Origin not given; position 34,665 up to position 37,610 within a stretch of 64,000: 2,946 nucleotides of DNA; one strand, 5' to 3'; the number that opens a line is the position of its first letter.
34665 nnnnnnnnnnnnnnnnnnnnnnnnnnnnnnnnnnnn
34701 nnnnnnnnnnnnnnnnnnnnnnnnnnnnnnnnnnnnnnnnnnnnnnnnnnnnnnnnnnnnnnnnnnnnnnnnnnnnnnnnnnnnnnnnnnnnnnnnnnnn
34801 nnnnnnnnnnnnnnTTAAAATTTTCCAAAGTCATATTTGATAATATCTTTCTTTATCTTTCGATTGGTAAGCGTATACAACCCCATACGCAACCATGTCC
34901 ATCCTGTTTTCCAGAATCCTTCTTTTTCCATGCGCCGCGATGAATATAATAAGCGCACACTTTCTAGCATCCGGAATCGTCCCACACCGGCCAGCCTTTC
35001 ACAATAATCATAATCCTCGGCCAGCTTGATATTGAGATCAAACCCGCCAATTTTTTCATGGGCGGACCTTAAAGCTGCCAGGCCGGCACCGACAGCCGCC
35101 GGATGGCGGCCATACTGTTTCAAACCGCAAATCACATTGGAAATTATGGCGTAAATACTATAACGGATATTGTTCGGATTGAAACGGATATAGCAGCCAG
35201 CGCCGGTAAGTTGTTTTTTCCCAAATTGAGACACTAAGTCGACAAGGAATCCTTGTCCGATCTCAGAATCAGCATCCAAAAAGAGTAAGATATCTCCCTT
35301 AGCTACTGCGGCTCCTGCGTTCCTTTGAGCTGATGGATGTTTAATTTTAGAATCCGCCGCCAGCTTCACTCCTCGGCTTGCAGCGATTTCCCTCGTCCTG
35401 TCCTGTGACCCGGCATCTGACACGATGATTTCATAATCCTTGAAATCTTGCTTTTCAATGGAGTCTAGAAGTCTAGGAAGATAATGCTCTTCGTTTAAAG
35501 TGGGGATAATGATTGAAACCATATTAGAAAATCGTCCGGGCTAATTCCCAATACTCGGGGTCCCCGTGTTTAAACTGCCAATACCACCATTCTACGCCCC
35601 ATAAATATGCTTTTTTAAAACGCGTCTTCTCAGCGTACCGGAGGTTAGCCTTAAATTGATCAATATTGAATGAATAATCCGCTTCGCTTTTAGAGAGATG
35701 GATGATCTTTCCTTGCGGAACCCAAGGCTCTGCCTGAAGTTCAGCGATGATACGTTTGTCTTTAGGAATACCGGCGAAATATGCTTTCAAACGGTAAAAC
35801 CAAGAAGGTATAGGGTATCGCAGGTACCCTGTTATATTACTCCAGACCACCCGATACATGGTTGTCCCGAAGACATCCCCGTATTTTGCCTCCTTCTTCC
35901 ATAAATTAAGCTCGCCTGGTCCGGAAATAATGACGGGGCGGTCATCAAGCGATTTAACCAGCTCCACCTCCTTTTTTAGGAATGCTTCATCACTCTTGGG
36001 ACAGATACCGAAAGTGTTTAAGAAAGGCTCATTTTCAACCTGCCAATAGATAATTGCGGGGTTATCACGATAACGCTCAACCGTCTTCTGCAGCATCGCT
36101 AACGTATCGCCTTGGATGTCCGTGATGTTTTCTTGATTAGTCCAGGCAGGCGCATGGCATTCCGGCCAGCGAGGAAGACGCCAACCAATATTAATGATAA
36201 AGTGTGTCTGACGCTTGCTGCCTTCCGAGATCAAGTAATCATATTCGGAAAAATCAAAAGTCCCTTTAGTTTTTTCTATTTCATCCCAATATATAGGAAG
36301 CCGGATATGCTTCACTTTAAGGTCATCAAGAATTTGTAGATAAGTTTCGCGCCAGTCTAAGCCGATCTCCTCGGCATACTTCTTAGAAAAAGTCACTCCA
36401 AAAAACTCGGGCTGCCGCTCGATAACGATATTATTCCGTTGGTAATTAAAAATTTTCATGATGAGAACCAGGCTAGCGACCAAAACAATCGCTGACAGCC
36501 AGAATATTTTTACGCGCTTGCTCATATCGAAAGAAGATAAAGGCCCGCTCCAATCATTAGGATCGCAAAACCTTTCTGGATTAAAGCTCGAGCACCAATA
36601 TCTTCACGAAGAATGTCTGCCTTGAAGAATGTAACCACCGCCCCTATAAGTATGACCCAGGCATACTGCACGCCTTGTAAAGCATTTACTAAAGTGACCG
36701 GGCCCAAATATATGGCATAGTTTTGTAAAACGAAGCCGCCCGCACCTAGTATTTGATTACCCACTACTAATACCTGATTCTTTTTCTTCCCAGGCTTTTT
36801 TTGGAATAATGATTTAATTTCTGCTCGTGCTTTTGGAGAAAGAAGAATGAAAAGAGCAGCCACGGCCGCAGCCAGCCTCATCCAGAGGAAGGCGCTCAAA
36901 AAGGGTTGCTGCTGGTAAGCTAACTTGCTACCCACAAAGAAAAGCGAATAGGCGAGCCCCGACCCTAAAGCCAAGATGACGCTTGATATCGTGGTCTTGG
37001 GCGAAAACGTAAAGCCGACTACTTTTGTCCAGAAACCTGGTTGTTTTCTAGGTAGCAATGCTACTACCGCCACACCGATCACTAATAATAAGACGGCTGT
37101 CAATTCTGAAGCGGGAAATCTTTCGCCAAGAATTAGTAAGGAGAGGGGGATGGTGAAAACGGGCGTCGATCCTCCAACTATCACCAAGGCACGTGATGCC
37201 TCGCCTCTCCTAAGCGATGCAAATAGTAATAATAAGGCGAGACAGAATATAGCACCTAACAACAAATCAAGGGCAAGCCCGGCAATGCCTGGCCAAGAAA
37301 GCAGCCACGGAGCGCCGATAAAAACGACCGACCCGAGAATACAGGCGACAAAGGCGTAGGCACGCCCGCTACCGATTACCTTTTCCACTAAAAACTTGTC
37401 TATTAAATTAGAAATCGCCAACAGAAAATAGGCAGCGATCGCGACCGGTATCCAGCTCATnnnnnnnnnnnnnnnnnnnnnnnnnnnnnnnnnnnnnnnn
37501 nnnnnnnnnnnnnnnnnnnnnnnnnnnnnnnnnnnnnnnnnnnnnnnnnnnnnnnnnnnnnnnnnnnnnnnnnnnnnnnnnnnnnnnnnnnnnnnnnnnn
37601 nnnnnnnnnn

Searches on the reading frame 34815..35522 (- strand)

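Call 37: search_protein_families(library=pfam, proteins=[window:34815-35522:-], max_evalue=0.001)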
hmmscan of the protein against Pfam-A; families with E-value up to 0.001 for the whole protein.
window:34815-35522:- (235 aa): 5 families
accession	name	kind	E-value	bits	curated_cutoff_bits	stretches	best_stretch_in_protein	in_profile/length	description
PF00535.33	Glycos_transf_2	-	1.4e-26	93.9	23.3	1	3-158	1-167/168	Glycosyl transferase family 2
PF13641.12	Glyco_tranf_2_3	-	2.8e-10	41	27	1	2-179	3-196/230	Glycosyltransferase like family 2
PF10111.15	Glyco_tranf_2_2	-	9.7e-09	35.5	27.3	1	3-88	1-94/276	Glycosyltransferase like family 2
PF13506.12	Glyco_transf_21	-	7.3e-05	22.7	21.7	1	70-182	25-142/174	Glycosyl transferase family 21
PF13632.12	Glyco_trans_2_3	-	0.0003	21.1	27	1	79-181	2-110/198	Glycosyl transferase family group 2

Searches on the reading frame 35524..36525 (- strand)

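Call 37: search_protein_families(library=pfam, proteins=[window:35524-36525:-], max_evalue=0.001)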
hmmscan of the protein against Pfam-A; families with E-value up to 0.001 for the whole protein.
window:35524-36525:- (333 aa): 2 families
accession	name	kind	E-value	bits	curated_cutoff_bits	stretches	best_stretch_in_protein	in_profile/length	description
PF02449.21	Glyco_hydro_42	-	1.8e-06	28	21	1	141-182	112-154/376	Beta-galactosidase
PF00150.24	Cellulase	-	2.7e-05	24.2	23.5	1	60-172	24-135/272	Cellulase (glycosyl hydrolase family 5)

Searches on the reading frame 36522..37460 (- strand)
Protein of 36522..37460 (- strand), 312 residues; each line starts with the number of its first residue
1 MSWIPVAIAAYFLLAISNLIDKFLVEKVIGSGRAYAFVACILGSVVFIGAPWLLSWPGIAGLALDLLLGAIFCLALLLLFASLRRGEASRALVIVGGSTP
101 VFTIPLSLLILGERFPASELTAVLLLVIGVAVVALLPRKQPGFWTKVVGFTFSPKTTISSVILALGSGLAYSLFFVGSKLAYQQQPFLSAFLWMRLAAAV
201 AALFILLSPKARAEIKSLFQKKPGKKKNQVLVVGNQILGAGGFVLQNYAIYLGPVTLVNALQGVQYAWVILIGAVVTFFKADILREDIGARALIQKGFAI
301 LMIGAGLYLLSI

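Call 37: search_protein_families(library=pfam, proteins=[window:36522-37460:-], max_evalue=0.001)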
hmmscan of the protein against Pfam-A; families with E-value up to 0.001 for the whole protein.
window:36522-37460:- (312 aa): 1 family
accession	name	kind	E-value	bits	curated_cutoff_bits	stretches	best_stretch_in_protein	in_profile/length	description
PF00892.27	EamA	-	5.3e-15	56.3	28.2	2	2-134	2-134/135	EamA-like transporter family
